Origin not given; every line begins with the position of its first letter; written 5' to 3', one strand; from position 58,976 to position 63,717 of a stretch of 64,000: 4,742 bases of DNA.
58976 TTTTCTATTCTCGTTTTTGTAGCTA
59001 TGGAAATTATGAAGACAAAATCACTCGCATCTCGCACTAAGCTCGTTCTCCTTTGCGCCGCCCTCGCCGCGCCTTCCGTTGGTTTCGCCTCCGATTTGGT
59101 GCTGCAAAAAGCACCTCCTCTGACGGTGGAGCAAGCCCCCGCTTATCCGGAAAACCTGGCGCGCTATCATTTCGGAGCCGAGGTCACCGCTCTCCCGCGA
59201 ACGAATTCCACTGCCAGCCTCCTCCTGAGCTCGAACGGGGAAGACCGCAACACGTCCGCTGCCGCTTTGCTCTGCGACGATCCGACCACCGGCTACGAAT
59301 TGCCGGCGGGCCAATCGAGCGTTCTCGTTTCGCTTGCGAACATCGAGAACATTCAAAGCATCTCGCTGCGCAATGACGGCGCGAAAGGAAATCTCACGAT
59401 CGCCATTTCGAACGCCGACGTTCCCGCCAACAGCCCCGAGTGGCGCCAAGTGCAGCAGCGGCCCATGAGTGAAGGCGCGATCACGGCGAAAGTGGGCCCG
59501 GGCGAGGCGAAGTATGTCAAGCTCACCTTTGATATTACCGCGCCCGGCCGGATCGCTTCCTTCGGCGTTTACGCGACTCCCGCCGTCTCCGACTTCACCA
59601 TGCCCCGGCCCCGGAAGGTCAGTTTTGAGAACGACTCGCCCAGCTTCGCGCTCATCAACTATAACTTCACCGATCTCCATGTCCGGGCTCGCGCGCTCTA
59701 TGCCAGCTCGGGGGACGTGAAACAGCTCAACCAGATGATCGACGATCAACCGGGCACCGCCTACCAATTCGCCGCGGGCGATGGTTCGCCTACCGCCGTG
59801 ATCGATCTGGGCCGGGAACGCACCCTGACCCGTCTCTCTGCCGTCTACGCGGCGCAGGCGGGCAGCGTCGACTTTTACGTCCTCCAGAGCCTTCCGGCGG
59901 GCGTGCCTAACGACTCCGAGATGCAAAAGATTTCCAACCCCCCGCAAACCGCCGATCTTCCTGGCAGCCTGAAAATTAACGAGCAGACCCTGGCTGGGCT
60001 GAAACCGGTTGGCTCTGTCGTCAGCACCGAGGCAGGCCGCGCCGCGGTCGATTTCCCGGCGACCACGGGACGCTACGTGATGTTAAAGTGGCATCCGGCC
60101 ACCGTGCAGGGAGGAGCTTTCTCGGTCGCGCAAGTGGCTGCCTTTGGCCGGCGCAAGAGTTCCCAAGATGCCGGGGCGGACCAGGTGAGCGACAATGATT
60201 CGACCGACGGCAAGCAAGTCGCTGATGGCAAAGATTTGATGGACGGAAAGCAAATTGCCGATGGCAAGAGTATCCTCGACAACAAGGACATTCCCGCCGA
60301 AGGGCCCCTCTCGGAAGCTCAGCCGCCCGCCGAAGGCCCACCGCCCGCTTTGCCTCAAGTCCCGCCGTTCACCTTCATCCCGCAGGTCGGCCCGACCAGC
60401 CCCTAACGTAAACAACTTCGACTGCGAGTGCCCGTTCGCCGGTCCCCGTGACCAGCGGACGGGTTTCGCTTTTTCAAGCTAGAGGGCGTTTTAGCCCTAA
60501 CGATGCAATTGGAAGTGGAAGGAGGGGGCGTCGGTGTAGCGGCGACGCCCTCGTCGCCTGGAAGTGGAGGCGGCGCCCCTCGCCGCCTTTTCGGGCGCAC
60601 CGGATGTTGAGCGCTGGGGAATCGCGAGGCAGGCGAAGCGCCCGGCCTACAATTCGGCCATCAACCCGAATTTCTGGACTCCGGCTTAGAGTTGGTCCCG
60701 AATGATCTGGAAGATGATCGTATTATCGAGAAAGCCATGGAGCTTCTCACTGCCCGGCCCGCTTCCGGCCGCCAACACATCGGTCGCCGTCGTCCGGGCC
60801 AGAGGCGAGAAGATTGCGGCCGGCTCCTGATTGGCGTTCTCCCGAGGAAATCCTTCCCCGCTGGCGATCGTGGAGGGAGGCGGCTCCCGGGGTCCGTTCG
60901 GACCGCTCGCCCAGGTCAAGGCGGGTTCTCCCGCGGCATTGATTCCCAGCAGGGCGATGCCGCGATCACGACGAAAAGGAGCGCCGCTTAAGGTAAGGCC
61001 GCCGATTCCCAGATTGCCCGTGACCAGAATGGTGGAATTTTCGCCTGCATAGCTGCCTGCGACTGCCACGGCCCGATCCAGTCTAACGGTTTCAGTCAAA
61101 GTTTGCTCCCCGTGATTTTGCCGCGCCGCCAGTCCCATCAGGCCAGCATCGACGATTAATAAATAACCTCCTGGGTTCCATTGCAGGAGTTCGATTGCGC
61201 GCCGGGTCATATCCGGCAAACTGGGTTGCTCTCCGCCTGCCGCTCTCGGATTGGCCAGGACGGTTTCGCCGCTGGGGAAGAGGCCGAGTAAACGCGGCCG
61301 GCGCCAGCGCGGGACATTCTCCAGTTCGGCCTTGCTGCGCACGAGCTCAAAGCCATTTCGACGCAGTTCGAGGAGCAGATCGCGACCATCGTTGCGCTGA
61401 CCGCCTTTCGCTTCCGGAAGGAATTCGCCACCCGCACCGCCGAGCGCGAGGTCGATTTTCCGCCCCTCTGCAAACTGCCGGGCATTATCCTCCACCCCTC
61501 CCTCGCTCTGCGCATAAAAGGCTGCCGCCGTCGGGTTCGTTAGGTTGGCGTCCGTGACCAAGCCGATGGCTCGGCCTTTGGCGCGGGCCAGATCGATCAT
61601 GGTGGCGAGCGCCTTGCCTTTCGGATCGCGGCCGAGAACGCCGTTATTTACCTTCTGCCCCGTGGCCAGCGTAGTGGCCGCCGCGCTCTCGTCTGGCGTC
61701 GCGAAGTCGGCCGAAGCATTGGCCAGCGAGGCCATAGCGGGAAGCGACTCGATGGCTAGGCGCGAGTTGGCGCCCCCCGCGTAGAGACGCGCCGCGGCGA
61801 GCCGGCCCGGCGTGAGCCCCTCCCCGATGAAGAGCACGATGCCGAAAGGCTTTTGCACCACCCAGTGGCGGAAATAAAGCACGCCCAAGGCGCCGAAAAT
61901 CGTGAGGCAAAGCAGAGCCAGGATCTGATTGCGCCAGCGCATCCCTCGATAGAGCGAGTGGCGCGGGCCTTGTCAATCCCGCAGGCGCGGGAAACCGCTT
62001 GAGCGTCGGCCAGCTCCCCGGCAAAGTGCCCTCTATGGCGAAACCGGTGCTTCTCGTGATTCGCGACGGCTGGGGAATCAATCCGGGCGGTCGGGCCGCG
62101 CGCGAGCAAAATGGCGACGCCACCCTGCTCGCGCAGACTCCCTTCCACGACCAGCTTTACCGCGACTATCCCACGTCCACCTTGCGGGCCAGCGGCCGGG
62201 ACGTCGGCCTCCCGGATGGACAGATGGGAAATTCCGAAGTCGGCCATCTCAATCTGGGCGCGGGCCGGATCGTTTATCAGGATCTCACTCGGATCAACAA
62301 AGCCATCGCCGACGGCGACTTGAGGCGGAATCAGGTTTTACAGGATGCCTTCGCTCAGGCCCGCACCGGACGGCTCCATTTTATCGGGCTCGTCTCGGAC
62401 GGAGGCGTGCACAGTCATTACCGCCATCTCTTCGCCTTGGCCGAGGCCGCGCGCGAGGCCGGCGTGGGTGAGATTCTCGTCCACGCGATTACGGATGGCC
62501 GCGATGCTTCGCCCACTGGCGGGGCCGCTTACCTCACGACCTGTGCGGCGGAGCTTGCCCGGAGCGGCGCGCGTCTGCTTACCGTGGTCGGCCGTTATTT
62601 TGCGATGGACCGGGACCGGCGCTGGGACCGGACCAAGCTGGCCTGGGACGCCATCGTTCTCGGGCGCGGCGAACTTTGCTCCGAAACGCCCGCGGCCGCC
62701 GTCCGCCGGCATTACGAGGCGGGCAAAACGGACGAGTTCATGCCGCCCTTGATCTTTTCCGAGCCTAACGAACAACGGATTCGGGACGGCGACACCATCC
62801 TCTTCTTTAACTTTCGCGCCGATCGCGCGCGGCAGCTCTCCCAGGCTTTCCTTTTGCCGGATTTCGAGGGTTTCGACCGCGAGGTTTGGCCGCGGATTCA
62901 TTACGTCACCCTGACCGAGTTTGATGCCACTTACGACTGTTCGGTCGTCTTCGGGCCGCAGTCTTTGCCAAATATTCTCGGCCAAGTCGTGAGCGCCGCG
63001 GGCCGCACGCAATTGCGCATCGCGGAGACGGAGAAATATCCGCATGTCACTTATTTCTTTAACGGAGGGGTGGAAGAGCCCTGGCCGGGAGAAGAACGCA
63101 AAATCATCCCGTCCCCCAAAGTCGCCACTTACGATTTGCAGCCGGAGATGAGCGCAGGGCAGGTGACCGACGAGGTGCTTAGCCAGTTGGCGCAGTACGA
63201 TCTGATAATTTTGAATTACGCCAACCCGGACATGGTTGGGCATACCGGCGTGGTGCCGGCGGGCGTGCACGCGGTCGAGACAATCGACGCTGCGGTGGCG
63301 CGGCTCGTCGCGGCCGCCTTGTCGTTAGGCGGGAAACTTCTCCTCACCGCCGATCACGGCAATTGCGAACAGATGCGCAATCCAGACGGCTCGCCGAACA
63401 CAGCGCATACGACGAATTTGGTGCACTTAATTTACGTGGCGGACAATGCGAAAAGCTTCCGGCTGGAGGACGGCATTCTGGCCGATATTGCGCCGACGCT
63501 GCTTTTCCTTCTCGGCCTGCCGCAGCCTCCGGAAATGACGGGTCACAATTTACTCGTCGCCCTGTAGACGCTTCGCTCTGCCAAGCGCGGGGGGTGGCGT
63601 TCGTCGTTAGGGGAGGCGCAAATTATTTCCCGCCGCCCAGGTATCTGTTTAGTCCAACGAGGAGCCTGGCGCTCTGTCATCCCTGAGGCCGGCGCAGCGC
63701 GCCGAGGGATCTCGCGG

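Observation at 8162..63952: Hyper-abundant dispersed word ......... (core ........): candidate DNA-uptake-signal-like genome signature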

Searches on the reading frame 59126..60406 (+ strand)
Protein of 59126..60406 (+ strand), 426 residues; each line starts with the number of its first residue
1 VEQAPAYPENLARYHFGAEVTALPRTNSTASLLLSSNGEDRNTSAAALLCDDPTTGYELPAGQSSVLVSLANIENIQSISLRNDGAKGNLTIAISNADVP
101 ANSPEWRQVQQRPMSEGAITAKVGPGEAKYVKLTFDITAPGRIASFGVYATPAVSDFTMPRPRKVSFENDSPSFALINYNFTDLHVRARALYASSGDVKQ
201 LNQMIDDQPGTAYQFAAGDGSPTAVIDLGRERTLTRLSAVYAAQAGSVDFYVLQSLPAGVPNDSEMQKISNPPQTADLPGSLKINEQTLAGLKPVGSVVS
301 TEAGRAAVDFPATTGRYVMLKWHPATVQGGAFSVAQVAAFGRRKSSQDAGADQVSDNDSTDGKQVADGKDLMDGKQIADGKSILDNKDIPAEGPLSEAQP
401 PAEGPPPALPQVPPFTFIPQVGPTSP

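Call 47: search_protein_families(library=pfam, proteins=[window:59126-60406:+], max_evalue=0.001)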
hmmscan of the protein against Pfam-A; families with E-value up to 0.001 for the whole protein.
window:59126-60406:+ (426 aa): 1 family
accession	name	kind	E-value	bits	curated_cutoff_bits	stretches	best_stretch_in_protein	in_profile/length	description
PF00754.31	F5_F8_type_C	-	0.00018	22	28.2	0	200-248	13-63/127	F5/8 type C domain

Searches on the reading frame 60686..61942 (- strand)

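Call 13: search_protein_families(library=ncbifam, proteins=[window:60686-61942:-], max_evalue=0.00001)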
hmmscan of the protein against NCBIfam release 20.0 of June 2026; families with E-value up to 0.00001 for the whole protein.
window:60686-61942:- (418 aa): 1 family
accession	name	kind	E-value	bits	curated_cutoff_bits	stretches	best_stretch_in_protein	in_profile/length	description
NF007810.0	PRK10518.1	equivalog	1.2e-27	96.8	540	2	35-145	74-191/482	alkaline phosphatase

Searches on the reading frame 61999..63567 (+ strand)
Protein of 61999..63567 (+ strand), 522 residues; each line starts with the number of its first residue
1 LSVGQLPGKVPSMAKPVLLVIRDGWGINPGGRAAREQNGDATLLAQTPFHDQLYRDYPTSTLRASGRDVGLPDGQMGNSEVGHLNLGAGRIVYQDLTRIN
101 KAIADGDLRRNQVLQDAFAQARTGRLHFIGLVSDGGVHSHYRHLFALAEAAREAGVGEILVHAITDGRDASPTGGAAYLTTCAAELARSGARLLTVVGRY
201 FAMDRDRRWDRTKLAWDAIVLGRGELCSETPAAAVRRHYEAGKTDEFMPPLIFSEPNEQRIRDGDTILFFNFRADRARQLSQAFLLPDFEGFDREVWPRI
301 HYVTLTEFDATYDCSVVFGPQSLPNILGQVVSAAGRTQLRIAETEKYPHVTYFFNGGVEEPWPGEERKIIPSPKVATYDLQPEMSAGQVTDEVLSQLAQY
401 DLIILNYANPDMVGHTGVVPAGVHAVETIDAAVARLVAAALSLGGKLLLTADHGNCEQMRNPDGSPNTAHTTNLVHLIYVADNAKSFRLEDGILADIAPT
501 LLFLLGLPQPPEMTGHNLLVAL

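Call 13: search_protein_families(library=ncbifam, proteins=[window:61999-63567:+], max_evalue=0.00001)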
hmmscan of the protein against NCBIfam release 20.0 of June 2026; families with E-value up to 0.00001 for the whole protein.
window:61999-63567:+ (522 aa): 5 families
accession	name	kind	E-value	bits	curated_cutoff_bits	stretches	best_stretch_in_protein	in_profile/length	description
TIGR01307.1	pgm_bpd_ind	equivalog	1.5e-197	657.1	330.65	1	15-519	1-504/504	2,3-bisphosphoglycerate-independent phosphoglycerate mutase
NF003897.0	PRK05434.1-5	equivalog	9.5e-166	552.2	862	1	13-520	4-512/514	2,3-bisphosphoglycerate-independent phosphoglycerate mutase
TIGR00306.2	apgM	subfamily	6.7e-07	28.6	320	1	391-454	281-348/403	2,3-bisphosphoglycerate-independent phosphoglycerate mutase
NF003766.0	PRK05362.1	equivalog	8.7e-06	24.7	256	0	389-509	269-384/396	phosphopentomutase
NF003104.0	PRK04024.1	equivalog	8.8e-06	24.7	489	0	386-464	280-358/412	2,3-bisphosphoglycerate-independent phosphoglycerate mutase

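Call 17: find_related_loci(query=window:61999-63567:+, collection=genome_contigs, flank=10000)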
Query window:61999-63567:+ (522 aa) in genome_contigs; peptide patterns used: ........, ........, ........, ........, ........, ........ (x = any residue, [..] = any of these).
600 stretches matched a pattern (row limit reached: there are more); 599 encode a relative of the query (tblastn E <= 1e-3); the best 80 are kept; 80 distinct loci.
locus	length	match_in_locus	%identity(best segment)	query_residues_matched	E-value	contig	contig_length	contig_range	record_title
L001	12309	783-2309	73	13-520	0e+0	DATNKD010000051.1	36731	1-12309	MAG TPA_asm: Chthoniobacterales bacterium isolate SMAG_U11416 k141_783390, whole genome shotgun sequence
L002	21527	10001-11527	72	12-520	0e+0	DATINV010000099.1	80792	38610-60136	MAG TPA_asm: Chthoniobacterales bacterium isolate SMAG_U15805 k141_1784541, whole genome shotgun sequence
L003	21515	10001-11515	70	15-519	0e+0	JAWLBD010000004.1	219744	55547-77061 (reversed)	MAG: Verrucomicrobiales bacterium isolate ABC1.123 ABC1.123.fa-4, whole genome shotgun sequence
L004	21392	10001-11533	67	9-519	0e+0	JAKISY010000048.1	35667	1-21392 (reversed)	MAG: Verrucomicrobiales bacterium isolate D96SM.bin.29 NODE_911_length_35667_cov_3.470921, whole genome shotgun sequence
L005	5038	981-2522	66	8-519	0e+0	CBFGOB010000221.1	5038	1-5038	MAG TPA_asm: uncultured bacterium isolate SRR29873475_metabat2_6 genome assembly, contig: ERZ27315263.1162, whole genome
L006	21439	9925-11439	65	15-519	0e+0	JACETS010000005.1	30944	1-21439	MAG: Verrucomicrobiales bacterium isolate MCMED-G48 Verrucomicrobiales-MCMED-G48-C5, whole genome shotgun sequence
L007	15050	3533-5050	67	15-519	0e+0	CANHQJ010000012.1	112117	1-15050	MAG: Verrucomicrobiae bacterium isolate RE-26jul17-9 genome assembly, contig: RE-26jul17-C137, whole genome shotgun sequ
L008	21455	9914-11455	66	10-522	0e+0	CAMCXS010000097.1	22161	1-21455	MAG: Akkermansia muciniphila isolate MiE-14oct19-53 genome assembly, contig: MiE-14oct19-C2977, whole genome shotgun seq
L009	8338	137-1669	67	15-520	0e+0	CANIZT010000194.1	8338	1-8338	MAG: Verrucomicrobiaceae bacterium isolate RH-18aug17-267 genome assembly, contig: RH-18aug17-C23223, whole genome shotg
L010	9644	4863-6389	64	15-520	0e+0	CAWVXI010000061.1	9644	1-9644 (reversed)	MAG TPA_asm: uncultured Verrucomicrobiales bacterium isolate ERR3589559_binner12_89 genome assembly, contig: ERZ7462186.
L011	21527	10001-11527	61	15-519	0e+0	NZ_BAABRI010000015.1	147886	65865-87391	Haloferula sargassicola strain NBRC 104335 104335_is_15, whole genome shotgun sequence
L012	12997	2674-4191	60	15-519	0e+0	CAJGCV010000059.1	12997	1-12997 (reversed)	MAG: uncultured Akkermansia sp. isolate MAG30 genome assembly, contig: k141_9939492_length_12997_cov_13.5604, whole geno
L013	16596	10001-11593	63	11-519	0e+0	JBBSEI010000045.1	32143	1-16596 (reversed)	MAG: Chthoniobacterales bacterium isolate LS1_sbin.4 LS1_sbin.4_K_996429_L_32143_cov_22.9063, whole genome shotgun seque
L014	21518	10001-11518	59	15-519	0e+0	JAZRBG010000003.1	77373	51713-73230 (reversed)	MAG: Akkermansia sp. isolate T1900045130_TC20190124.MAGScoT_cleanbin_000014 SGB_4879_k141_847700, whole genome shotgun s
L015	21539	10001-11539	62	11-520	0e+0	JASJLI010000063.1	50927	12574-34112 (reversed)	MAG: Akkermansiaceae bacterium isolate ChBW.bin.80 ChBW_k141_290046, whole genome shotgun sequence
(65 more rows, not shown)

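Call 64: find_homologous_proteins(query=L007:3533-5050:+, max_evalue=1e-100)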
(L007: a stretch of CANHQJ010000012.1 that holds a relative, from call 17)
Query L007:3533-5050:+ (506 aa): 7997 proteins with E <= 1e-100 among 8000 candidates; the best 120 are listed.
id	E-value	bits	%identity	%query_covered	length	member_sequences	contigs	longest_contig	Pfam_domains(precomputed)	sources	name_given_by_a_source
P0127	0.0e+0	1157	99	100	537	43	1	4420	PF06415.19,PF01676.24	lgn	-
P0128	0.0e+0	1067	92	100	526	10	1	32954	PF06415.19,PF01676.24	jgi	jgi:2,3-bisphosphoglycerate-independent phosphoglycerate mutase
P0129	0.0e+0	1026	87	100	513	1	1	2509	PF06415.19,PF01676.24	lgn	-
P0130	0.0e+0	1021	88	100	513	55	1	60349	PF06415.19,PF01676.24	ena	-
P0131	0.0e+0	1009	86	100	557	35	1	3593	PF06415.19,PF01676.24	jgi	jgi:2,3-bisphosphoglycerate-independent phosphoglycerate mutase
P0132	2.3e-296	1001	87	100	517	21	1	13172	PF06415.19,PF01676.24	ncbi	-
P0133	1.3e-293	992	85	100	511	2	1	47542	PF06415.19,PF01676.24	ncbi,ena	-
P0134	2.6e-290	981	84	100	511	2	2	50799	PF06415.19,PF01676.24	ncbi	-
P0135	1.2e-289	979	83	100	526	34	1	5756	PF06415.19,PF01676.24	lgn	-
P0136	1.3e-276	936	81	100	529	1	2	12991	PF06415.19,PF01676.24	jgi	jgi:2,3-bisphosphoglycerate-independent phosphoglycerate mutase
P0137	3.3e-276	935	81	100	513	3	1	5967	PF06415.19,PF01676.24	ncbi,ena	-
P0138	4.2e-273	925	80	100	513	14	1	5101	PF06415.19,PF01676.24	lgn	-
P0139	2.0e-272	922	80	100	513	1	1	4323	PF06415.19,PF01676.24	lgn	-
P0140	2.4e-272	922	80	100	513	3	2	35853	PF06415.19,PF01676.24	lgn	-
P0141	2.3e-271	919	80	100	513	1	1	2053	PF06415.19,PF01676.24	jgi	jgi:2,3-bisphosphoglycerate-independent phosphoglycerate mutase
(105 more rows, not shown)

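Call 65: find_encoding_contigs(protein=P0128, flank=10000, max_places=1)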
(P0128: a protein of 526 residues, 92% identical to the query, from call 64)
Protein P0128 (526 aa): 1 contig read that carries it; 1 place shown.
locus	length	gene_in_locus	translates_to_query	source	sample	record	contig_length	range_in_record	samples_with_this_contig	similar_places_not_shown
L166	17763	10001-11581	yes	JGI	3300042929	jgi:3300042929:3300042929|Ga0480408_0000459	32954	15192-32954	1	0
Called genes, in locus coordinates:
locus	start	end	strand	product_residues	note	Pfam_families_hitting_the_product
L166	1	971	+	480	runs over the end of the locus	PF01926:MMR_HSR1, PF11981:DUF3482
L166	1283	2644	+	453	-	-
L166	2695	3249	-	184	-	PF03602:Cons_hypoth95, PF05175:MTS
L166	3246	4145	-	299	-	-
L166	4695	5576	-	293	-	-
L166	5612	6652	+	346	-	PF03773:ArsP_1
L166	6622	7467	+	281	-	PF09323:DUF1980, PF21537:DUF1980_C (weak)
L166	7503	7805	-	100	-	PF00543:P-II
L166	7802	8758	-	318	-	PF05982:Sbt_1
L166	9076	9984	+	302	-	-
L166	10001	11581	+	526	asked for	PF01676:Metalloenzyme, PF06415:iPGM_N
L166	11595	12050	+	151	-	PF00588:SpoU_methylase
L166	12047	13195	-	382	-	PF12951:PATR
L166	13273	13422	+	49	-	-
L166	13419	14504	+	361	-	PF00392:GntR (weak), PF13377:Peripla_BP_3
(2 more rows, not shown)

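Call 66: find_encoding_contigs(protein=P0130, flank=10000, max_places=1)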
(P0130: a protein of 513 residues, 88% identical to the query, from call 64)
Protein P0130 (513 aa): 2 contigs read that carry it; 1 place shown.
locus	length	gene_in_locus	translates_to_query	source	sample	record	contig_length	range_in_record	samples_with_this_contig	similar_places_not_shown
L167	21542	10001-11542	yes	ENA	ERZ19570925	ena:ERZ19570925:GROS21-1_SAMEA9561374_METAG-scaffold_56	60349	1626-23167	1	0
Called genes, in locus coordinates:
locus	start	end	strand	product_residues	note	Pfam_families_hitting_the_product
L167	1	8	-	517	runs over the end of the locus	PF13638:PIN_4, PF02562:PhoH, PF13604:AAA_30 (weak)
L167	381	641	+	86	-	-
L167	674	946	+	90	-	-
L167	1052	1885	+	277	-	PF11412:DsbD_N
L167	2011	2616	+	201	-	PF00578:AhpC-TSA, PF08534:Redoxin, PF00255:GSHPx (faint)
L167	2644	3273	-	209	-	PF02390:Methyltransf_4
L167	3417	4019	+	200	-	PF04011:LemA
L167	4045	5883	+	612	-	PF01435:Peptidase_M48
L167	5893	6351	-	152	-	PF03330:DPBB_1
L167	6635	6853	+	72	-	-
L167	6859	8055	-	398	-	PF00291:PALP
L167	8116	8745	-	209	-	PF13500:AAA_26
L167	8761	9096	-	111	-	-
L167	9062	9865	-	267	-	PF19293:CdaA_N, PF02457:DAC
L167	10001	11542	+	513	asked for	PF01676:Metalloenzyme, PF06415:iPGM_N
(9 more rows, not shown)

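Call 67: find_encoding_contigs(protein=P0133, flank=10000, max_places=1)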
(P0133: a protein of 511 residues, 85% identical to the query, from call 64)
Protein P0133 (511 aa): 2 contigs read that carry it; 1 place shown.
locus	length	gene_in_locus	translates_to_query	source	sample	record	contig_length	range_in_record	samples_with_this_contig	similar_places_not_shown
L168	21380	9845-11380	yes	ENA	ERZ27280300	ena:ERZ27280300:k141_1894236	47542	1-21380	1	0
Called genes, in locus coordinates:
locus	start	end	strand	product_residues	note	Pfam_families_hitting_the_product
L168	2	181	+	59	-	?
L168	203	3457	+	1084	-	PF07635:PSCyt1, PF07583:PSCyt2, PF13385:Laminin_G_3, PF07587:PSD1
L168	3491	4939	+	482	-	PF07394:DUF1501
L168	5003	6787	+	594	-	PF00884:Sulfatase, PF16347:SGSH_C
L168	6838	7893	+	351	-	-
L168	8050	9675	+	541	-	PF06439:3keto-disac_hyd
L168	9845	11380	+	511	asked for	PF01676:Metalloenzyme, PF06415:iPGM_N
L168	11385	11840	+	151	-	PF00588:SpoU_methylase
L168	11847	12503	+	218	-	PF00702:Hydrolase, PF12710:HAD, PF13419:HAD_2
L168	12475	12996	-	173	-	-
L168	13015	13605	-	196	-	PF01725:Ham1p_like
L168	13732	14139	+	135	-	PF03190:Thioredox_DsbH (weak), PF00085:Thioredoxin, PF13899:Thioredoxin_7, PF13098:Thioredoxin_2, PF13905:Thioredoxin_8 (faint)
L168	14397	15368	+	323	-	PF02517:Rce1-like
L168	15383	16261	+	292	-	PF00586:AIRS, PF02769:AIRS_C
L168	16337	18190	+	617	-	PF02518:HATPase_c, PF00204:DNA_gyraseB, PF01751:Toprim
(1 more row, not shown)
